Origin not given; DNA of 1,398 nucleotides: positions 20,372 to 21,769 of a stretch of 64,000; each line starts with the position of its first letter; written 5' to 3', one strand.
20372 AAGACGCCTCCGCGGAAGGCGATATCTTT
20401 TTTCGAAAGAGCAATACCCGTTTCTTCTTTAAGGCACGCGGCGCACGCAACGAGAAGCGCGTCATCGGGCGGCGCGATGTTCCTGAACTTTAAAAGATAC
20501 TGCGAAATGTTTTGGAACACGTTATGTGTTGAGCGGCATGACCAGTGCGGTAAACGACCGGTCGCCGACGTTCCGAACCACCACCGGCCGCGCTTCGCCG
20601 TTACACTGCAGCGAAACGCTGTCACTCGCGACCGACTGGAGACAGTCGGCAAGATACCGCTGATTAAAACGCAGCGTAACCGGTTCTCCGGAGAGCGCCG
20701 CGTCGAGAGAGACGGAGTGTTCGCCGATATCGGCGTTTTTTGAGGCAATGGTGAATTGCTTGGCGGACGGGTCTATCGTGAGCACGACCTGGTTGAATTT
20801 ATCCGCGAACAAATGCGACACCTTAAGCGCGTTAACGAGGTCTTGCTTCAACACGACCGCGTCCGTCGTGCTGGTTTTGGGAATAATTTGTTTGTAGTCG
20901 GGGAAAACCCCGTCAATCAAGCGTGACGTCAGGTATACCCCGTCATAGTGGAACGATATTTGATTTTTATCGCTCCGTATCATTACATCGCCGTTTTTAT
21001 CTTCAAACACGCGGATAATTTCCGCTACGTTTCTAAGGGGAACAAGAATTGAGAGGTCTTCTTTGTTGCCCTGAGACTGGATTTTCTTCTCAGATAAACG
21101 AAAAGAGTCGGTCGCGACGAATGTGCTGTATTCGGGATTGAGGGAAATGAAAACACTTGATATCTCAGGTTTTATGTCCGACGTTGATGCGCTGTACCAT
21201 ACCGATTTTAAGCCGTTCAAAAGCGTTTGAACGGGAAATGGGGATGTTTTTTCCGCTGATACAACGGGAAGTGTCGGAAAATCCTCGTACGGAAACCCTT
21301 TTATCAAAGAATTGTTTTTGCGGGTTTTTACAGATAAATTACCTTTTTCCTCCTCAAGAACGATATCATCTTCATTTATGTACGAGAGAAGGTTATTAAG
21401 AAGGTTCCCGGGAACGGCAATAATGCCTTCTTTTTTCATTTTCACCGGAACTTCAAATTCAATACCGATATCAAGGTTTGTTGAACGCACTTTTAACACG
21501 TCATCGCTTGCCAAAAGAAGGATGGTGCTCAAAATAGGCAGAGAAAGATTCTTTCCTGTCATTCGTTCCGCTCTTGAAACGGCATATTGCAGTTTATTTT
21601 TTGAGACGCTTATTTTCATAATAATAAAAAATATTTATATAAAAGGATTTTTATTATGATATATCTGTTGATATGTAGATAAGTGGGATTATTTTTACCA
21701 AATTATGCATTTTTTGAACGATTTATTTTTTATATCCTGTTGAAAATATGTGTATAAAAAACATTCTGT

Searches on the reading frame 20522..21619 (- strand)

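Call 11: search_protein_families(library=pfam, proteins=[window:20522-21619:-], max_evalue=0.0001)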
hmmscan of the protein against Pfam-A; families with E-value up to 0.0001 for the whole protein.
window:20522-21619:- (365 aa): 3 families
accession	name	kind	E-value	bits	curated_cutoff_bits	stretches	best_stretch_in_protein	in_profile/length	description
PF00712.24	DNA_pol3_beta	-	5.2e-22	78.7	24.4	1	1-118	1-120/120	DNA polymerase III beta subunit, N-terminal domain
PF02768.20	DNA_pol3_beta_3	-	2.9e-21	75.9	27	1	243-363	1-120/121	DNA polymerase III beta subunit, C-terminal domain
PF02767.21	DNA_pol3_beta_2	-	6.2e-20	72.1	27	1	131-241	5-116/116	DNA polymerase III beta subunit, central domain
